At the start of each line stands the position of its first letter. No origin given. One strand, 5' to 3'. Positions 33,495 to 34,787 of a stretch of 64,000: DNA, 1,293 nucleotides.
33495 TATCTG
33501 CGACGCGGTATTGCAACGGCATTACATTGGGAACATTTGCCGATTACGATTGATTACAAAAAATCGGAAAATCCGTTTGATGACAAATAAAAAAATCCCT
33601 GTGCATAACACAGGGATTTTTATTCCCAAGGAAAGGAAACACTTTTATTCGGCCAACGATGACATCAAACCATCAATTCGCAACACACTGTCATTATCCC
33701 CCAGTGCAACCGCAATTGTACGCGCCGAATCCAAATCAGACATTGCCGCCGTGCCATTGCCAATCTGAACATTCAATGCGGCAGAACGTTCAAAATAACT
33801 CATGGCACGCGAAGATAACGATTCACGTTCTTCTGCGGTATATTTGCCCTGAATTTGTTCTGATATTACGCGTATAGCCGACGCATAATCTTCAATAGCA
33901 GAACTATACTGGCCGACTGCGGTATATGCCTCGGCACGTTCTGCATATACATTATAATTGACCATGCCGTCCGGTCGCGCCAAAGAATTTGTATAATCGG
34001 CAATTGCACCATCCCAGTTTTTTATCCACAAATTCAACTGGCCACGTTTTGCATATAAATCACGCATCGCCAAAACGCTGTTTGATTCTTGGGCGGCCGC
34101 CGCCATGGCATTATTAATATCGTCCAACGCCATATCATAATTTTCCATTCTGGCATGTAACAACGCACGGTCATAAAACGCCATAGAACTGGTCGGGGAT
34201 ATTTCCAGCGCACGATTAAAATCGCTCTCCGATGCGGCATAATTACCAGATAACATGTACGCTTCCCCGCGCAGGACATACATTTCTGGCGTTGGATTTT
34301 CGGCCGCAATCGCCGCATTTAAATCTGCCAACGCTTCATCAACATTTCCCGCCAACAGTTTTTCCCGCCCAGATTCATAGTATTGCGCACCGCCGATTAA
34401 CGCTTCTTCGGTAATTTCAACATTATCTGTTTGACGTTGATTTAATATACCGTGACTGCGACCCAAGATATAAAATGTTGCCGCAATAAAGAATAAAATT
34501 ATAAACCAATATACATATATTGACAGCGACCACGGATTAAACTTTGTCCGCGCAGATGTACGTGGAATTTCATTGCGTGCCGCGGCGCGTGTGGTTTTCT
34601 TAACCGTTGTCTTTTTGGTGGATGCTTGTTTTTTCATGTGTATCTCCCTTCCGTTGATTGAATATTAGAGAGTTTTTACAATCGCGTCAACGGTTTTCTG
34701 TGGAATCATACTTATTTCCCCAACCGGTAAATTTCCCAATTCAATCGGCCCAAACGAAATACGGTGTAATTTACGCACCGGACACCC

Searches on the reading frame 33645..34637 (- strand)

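Call 7: search_protein_families(library=pfam, proteins=[window:33645-34637:-], max_evalue=0.01)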
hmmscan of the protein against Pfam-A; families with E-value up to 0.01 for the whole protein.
window:33645-34637:- (330 aa): 14 families
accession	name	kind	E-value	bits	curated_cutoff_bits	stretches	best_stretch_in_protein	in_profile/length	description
PF00515.34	TPR_1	-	1.8e-17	62.8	27.8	2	119-149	3-33/34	Tetratricopeptide repeat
PF07719.23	TPR_2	-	2.4e-14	52.6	27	1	119-149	3-33/34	Tetratricopeptide repeat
PF13371.12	TPR_9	-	8.9e-10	38.9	35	0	98-150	10-62/73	Tetratricopeptide repeat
PF13414.12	TPR_11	-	1.6e-09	37.7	26.8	1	95-131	6-42/42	TPR repeat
PF13181.12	TPR_8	-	2e-09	37.3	25.7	1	118-149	2-33/34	Tetratricopeptide repeat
PF13424.12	TPR_12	-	1.3e-08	35.4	30.1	0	118-147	4-33/77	Tetratricopeptide repeat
PF13432.12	TPR_16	-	2.1e-08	34.9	32.7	1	88-150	2-64/65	Tetratricopeptide repeat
PF13428.12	TPR_14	-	6.3e-06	26.8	23.5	0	117-158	1-42/44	Tetratricopeptide repeat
PF13431.12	TPR_17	-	1.1e-05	25.8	24.4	1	140-171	2-33/34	Tetratricopeptide repeat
PF25575.1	TPR_BSK1_C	-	1.8e-05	25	42.2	0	197-260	47-109/118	Serine/threonine-protein kinase BSK1-like, TPR repeats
PF14559.12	TPR_19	-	0.00076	20.2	25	0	94-146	2-54/68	Tetratricopeptide repeat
PF03704.23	BTAD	-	0.0025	18.6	22.1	0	194-262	64-130/146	Bacterial transcriptional activator domain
PF10516.15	SHNi-TPR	-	0.0048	16.8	21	0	199-220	8-29/38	SHNi-TPR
PF04212.24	MIT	-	0.0055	17.2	30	1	232-288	8-64/66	MIT (microtubule interacting and transport) domain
